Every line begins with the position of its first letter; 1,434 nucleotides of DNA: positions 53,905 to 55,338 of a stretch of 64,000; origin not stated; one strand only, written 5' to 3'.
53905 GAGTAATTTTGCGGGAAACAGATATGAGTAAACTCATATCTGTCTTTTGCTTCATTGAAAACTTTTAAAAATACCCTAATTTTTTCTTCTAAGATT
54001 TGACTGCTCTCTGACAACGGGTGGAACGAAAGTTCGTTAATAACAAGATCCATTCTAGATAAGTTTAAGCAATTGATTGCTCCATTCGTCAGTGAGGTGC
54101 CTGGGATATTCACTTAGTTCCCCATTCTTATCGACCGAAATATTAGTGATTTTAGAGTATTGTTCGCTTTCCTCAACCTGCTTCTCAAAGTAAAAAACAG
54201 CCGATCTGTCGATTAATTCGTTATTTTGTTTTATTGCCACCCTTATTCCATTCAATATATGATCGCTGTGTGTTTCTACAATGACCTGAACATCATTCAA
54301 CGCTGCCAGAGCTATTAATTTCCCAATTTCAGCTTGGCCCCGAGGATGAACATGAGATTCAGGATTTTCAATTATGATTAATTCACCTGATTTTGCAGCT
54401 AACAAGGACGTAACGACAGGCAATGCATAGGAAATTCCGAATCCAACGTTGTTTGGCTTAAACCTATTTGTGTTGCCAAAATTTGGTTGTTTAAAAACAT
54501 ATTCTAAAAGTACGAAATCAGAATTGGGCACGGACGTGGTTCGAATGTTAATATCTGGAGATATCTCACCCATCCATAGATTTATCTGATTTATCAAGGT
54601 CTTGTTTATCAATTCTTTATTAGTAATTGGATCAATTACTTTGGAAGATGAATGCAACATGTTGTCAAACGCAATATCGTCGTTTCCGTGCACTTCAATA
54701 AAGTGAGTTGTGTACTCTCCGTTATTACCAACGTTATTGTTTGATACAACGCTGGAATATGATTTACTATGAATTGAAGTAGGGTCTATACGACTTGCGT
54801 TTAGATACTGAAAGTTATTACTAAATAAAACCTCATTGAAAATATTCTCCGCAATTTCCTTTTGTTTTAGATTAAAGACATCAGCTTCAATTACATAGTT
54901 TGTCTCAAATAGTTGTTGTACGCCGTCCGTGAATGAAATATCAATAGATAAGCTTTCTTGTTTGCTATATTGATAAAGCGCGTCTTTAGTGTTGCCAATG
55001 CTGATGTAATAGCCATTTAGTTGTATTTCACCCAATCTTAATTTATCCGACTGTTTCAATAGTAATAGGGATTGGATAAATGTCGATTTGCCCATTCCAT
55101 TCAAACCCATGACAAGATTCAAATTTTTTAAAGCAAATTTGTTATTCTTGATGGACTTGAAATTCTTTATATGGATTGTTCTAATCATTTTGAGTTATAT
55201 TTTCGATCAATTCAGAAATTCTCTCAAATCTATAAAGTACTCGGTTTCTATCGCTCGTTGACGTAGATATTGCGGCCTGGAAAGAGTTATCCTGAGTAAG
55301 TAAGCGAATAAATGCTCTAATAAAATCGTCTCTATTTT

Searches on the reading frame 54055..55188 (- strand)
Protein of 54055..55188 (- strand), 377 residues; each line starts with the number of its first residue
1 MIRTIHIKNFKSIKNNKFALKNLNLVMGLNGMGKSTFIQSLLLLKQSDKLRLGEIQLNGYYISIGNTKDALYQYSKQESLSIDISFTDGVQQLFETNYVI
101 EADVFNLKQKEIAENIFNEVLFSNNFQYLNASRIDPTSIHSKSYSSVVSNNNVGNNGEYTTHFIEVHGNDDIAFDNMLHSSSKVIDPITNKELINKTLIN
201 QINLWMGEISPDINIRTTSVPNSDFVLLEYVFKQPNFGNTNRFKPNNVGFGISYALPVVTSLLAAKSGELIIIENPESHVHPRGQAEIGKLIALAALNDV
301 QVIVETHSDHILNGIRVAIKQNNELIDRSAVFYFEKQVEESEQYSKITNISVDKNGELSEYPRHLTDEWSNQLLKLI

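Call 3: search_protein_families(library=pfam, proteins=[window:54055-55188:-], max_evalue=1)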
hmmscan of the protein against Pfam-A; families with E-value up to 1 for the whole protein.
window:54055-55188:- (377 aa): 14 families
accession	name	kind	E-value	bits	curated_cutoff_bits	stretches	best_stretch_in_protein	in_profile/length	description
PF13175.12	AAA_15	-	9.1e-22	78.6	32.1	1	1-311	1-373/374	AAA ATPase domain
PF13304.12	AAA_21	-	5.6e-19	69.8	27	1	23-313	1-304/304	AAA domain, putative AbiEii toxin, Type IV TA system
PF12476.13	DUF3696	-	1.7e-10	41.4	22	1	328-376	5-52/52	Protein of unknown function (DUF3696)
PF13476.12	AAA_23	-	2.1e-06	29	27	1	5-131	2-123/201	AAA domain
PF02463.25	SMC_N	-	5.1e-06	26.5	40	1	1-54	1-60/220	RecF/RecN/SMC N terminal domain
PF11398.14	DUF2813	-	0.00024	21.1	21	2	2-48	3-49/372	Protein of unknown function (DUF2813)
PF00005.33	ABC_tran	-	0.0025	18.8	25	1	25-120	15-92/137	ABC transporter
PF00910.28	RNA_helicase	-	0.0065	17.4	21.5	1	26-114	3-89/105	RNA helicase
PF13555.12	AAA_29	-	0.0097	16.1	27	1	9-43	11-46/61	P-loop containing region of AAA domain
PF05673.19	DUF815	-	0.018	14.7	23.8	1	24-58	56-90/249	Protein of unknown function (DUF815)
PF05729.18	NACHT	-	0.059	13.6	26.7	1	25-56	4-35/167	NACHT domain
PF11773.13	ComGE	-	0.086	13.2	25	0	296-325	39-69/82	Competence system putative prepilin ComGE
PF03193.22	RsgA_GTPase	-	0.11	12.8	30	1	19-55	103-137/174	RsgA GTPase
PF25201.1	nSTAND6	-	0.19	12.2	27.7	1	17-42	14-39/148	Novel STAND NTPase 6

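Call 4: search_protein_families(library=padloc, proteins=[window:54055-55188:-], max_evalue=1)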
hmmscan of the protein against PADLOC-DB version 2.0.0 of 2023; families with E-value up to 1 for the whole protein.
window:54055-55188:- (377 aa): 94 families (the best 25 are shown)
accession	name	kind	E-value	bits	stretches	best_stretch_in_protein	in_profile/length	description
PDLC03878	NsnB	-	1.1e-103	345.6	1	1-377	1-343/345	-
PDLC04148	HEC-03B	-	1.2e-27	95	2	246-365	317-433/458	-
PDLC02979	AriA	-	8.7e-24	83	1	1-312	1-373/373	-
PDLC04707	PDC-M55A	-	5e-21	73.2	2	195-364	231-397/421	-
PDLC04175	HEC-01A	-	4.8e-20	69.9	2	2-127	6-115/363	-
PDLC02980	AriA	-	2.1e-19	68.6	1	23-313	1-304/304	-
PDLC04178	HEC-01A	-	8e-19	65.9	2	2-46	9-53/399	-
PDLC04176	HEC-01A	-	3.7e-17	60.7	1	2-313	3-322/371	-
PDLC04177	HEC-01A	-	2.8e-15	54.2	2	1-121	4-120/393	-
PDLC04393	PDC-M07A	-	5.6e-15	53.3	2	1-117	1-121/435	-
PDLC04179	HEC-01A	-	2.9e-14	51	2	1-45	1-45/459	-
PDLC02335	AbiLi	-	3.5e-14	50.6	1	1-346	49-262/326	AbiLi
PDLC04392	PDC-M07A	-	3.8e-14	50.6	2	1-126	1-128/432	-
PDLC02358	Old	-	1.3e-12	45.4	2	2-51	4-53/578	Old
PDLC04541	PDC-M25A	-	3.1e-12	44.3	1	1-88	1-84/380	-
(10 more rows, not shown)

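Call 34: search_protein_families(library=ncbifam, proteins=[window:54055-55188:-], max_evalue=0.01)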
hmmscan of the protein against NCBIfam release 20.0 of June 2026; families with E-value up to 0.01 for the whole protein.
window:54055-55188:- (377 aa): 11 families
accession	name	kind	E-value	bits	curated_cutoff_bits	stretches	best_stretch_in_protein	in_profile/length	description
NF047739.1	antiphage_MADS3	equivalog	7.7e-12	45.1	420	2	1-46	1-46/427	methylation-associated defense system AAA family ATPase MAD3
TIGR03740.1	galliderm_ABC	subfamily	3.6e-06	26.8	309.75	1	223-347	100-217/223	lantibiotic protection ABC transporter ATP-binding subunit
TIGR00611.2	recf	equivalog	1.6e-05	24.2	172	1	2-45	1-45/339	DNA replication/repair protein RecF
TIGR04521.1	ECF_ATPase_2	equivalog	0.00015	21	330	1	22-105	32-108/279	energy-coupling factor transporter ATPase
TIGR01166.1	cbiO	subfamily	0.00056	19.4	211.8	0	24-97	21-85/190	cobalt ABC transporter, ATP-binding protein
NF003034.1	PRK03918.1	equivalog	0.00064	17.8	700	1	2-43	3-45/878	DNA double-strand break repair ATPase Rad50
TIGR04520.1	ECF_ATPase_1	equivalog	0.0015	18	315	0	24-58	31-62/269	energy-coupling factor transporter ATPase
NF047930.1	ABC_ATP_B6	equivalog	0.0019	16.9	670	0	23-71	30-75/510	putative B6 ABC transporter ATP-binding protein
NF010155.0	PRK13634.1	equivalog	0.0031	16.8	413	0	24-96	36-101/290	energy-coupling factor ABC transporter ATP-binding protein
TIGR03410.1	urea_trans_UrtE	equivalog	0.0054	16.2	285.8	0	22-63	27-65/230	urea ABC transporter ATP-binding subunit UrtE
NF053563.1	Rkd4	equivalog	0.0098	14.1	860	0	2-40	3-42/747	arcadin-4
